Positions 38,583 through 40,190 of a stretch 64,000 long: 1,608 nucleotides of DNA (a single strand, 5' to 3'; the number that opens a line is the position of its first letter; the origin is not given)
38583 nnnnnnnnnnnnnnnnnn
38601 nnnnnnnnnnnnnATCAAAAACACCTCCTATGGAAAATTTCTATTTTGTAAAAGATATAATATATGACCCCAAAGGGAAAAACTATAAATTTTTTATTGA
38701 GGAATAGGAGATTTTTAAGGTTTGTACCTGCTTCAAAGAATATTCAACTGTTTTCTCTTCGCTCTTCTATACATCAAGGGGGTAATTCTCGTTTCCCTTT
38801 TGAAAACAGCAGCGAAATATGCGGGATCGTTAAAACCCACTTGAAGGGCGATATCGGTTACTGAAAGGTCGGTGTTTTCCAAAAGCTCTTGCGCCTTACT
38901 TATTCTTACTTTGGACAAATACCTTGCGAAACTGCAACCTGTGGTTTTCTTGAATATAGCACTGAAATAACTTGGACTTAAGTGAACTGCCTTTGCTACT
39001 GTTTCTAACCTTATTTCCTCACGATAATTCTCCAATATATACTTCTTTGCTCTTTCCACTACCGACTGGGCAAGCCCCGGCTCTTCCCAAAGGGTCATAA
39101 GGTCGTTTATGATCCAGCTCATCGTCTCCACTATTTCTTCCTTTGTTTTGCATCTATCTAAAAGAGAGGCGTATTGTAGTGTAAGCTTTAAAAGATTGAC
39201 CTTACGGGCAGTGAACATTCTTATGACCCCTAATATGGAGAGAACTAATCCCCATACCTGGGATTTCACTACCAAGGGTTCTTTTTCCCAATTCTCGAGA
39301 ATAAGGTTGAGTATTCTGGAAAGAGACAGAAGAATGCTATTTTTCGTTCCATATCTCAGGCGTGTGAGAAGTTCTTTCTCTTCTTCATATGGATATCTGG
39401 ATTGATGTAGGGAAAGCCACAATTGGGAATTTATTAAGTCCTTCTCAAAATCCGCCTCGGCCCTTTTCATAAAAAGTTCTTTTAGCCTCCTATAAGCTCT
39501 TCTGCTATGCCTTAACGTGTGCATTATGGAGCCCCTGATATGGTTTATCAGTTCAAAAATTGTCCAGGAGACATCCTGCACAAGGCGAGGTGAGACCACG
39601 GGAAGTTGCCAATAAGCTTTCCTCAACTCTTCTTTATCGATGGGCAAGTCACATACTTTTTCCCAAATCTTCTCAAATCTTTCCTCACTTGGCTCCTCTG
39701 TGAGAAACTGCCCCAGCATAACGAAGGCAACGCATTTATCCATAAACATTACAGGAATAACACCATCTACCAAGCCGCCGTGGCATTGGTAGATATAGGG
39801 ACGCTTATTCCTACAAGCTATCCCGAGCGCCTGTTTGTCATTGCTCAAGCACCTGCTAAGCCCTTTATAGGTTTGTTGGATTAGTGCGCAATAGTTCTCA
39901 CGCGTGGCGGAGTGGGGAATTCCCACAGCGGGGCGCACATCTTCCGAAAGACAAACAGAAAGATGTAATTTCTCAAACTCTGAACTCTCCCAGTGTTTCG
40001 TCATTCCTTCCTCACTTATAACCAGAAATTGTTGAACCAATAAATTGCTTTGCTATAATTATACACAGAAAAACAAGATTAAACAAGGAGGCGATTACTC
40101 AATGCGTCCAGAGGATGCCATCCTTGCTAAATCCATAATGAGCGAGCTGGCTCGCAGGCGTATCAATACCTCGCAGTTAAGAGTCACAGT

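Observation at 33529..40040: PocR/AraC-headed operon linking an H-X9-DG pseudopilin to an orphan polytopic membrane protein and a secreted 802-aa protein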

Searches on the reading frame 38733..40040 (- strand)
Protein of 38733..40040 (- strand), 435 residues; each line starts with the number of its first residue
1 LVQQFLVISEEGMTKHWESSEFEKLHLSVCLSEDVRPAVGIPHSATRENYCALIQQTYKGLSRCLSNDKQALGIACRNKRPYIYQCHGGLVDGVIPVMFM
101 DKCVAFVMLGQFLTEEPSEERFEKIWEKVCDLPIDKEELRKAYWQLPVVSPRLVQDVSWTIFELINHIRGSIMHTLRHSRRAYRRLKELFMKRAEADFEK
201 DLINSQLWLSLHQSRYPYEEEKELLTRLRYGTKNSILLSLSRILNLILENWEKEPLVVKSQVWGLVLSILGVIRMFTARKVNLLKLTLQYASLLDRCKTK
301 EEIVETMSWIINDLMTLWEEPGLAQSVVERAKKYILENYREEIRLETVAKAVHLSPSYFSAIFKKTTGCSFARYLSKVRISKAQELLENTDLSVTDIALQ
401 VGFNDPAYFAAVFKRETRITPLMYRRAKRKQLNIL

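Call 3: search_protein_families(library=pfam, proteins=[window:38733-40040:-], max_evalue=0.01)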
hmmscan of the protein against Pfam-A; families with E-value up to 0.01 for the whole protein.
window:38733-40040:- (435 aa): 3 families
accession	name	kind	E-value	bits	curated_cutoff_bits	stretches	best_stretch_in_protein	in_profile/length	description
PF10114.15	PocR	-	6.7e-28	97.9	23.9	1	48-168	40-157/162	Sensory domain found in PocR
PF12833.13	HTH_18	-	5e-24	84.8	33.6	1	349-426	2-79/80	Helix-turn-helix domain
PF00165.29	HTH_AraC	-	1e-19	70.6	26.6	2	335-375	1-41/42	Bacterial regulatory helix-turn-helix proteins, AraC family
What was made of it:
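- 38733..40040 (-): PocR-sensor / AraC-type (HTH_18) transcription regulator, 435 aa. PocR 97.9 bits and HTH_18 84.8 bits (call 3).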

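Call 4: search_protein_families(library=ncbifam, proteins=[window:38733-40040:-], max_evalue=0.01)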
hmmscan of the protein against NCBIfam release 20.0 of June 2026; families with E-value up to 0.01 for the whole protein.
window:38733-40040:- (435 aa): 36 families (the best 25 are shown)
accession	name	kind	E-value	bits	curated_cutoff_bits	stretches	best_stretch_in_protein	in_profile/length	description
NF047788.1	TransRegPocR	equivalog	8.8e-41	140.1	500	2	326-430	189-293/296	transcriptional regulator PocR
NF047455.1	TF_Staph_AryK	equivalog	4.4e-26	91.4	850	1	320-430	151-261/759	transcriptional regulator AryK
NF007860.0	PRK10572.1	equivalog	4.4e-24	84.8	208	1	327-430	184-287/292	arabinose operon transcriptional regulator AraC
TIGR04094.1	adjacent_YSIRK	equivalog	5e-20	71.8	200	1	327-425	286-383/383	YSIRK-targeted surface antigen transcriptional regulator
NF049932.1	TranspRegBtr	equivalog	3.5e-19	68.7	900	1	289-433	130-271/531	bacillibactin transport transcriptional regulator Btr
NF010028.0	PRK13503.1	equivalog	1e-17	64.5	288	1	333-430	178-275/278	HTH-type transcriptional activator RhaS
NF007693.0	PRK10371.1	equivalog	1.8e-17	63.5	253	1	324-431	196-303/309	transcriptional regulator MelR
NF010025.2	PRK13500.1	equivalog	3.1e-15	56.5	525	1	344-430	194-280/282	HTH-type transcriptional activator RhaR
TIGR02297.1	HpaA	equivalog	9.1e-15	54.7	274.65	1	329-426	189-286/287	4-hydroxyphenylacetate catabolism regulatory protein HpaA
NF010027.0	PRK13502.1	equivalog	2e-14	53.7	384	1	353-426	203-276/282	HTH-type transcriptional activator RhaR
NF010026.0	PRK13501.1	equivalog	4.2e-14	52.4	363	1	354-427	204-277/290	HTH-type transcriptional activator RhaR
NF006902.0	PRK09393.1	equivalog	1e-13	51.2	425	1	334-430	228-324/327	transcriptional regulator FtrA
NF012144.2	ramA_TF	equivalog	2.3e-13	50.5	180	1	324-428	3-107/108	RamA family antibiotic efflux transcriptional regulator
NF049968.1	QhpR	equivalog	7.3e-13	48.3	250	1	293-425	154-284/284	AraC-like transcriptional regulator QhpR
NF033869.1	viru_reg_Rsp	equivalog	9.2e-12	44.2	400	1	323-427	144-248/701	AraC family transcriptional regulator Rsp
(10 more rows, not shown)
